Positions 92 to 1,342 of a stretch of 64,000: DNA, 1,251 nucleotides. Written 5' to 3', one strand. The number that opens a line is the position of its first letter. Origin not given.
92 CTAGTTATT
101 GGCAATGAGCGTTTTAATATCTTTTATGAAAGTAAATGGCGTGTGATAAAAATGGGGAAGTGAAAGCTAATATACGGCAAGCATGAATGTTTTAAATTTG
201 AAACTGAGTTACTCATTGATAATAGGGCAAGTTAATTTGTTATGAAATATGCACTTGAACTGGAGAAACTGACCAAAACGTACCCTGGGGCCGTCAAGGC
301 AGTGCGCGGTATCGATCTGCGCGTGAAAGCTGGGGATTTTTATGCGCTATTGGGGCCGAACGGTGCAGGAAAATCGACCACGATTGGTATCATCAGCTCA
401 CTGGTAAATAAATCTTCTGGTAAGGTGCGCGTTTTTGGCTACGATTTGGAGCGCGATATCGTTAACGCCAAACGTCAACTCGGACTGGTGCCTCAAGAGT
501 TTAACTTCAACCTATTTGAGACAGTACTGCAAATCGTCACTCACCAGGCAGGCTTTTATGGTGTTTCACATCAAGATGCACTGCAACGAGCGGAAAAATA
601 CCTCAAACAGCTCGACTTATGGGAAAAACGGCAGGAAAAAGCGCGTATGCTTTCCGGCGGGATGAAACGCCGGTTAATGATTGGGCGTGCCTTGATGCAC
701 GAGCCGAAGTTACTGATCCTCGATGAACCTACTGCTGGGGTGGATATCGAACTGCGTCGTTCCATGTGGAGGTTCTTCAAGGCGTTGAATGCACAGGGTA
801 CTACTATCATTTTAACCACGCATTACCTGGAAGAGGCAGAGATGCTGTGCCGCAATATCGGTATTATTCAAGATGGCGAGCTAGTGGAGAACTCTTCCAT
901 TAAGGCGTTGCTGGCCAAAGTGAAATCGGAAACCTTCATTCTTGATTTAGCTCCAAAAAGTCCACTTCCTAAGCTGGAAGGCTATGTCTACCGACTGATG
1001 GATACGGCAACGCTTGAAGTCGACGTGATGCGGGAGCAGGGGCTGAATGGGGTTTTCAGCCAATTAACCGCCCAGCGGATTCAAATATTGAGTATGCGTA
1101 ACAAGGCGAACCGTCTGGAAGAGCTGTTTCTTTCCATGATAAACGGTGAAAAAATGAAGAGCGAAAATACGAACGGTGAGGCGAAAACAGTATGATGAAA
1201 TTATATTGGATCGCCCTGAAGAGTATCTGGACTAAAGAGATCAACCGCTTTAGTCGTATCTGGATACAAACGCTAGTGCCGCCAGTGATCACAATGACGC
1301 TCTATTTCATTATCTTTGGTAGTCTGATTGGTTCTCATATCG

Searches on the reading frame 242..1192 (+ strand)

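Call 70: search_protein_families(library=ncbifam, proteins=[window:242-1192:+], max_evalue=1e-20)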
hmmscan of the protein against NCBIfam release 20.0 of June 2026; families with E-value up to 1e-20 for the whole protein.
window:242-1192:+ (317 aa): 109 families (the best 25 are shown)
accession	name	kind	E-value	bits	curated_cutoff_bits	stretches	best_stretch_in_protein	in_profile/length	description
TIGR01188.1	drrA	subfamily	5.1e-72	242.7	312.45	1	13-300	2-301/302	daunorubicin resistance ABC transporter, ATP-binding protein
TIGR03864.1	PQQ_ABC_ATP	hypoth_equivalog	4.6e-54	183.4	302.25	1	4-230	1-226/236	ABC transporter, ATP-binding subunit, PQQ-dependent alcohol dehydrogenase system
NF010060.0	PRK13537.1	equivalog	1.2e-48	165.7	521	1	4-225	15-235/314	nodulation factor ABC transporter ATP-binding protein NodI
NF010059.0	PRK13536.1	equivalog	4.3e-44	150.6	549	1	3-223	42-261/342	nodulation factor ABC transporter ATP-binding protein NodI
TIGR03522.1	GldA_ABC_ATP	equivalog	2.7e-43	148.5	402.6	1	5-297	3-298/301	gliding motility-associated ABC transporter ATP-binding subunit GldA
NF033858.1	ABC2_perm_RbbA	equivalog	5.8e-43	146.9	1050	1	3-231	265-492/909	ribosome-associated ATPase/putative transporter RbbA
TIGR04521.1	ECF_ATPase_2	equivalog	7e-42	143.4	330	1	13-228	13-237/279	energy-coupling factor transporter ATPase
TIGR01288.1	nodI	equivalog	1.4e-40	139.2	424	1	3-224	3-223/303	nodulation factor ABC transporter ATP-binding protein NodI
TIGR02673.1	FtsE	equivalog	5.3e-40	137.4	264.85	1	5-209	2-210/214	cell division ATP-binding protein FtsE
TIGR02315.1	ABC_phnC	equivalog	2e-38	132.2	266.1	1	5-221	2-231/243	phosphonate ABC transporter ATP-binding protein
TIGR03740.1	galliderm_ABC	subfamily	4.1e-38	131.3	309.75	1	5-220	1-208/223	lantibiotic protection ABC transporter ATP-binding subunit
TIGR04520.1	ECF_ATPase_1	equivalog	1.1e-37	130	315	1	6-228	2-228/269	energy-coupling factor transporter ATPase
NF043075.1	MMSYN1_0197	equivalog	1.5e-35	122.7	550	1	5-215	3-212/341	spermidine/putrescine ABC transporter ATP-binding protein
TIGR01257.1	rim_protein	equivalog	2.8e-35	120.6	4012.85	1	18-216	943-1140/2272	rim ABC transporter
TIGR02314.1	ABC_MetN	equivalog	3.8e-35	121.5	499.7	1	7-230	4-235/343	methionine ABC transporter ATP-binding protein MetN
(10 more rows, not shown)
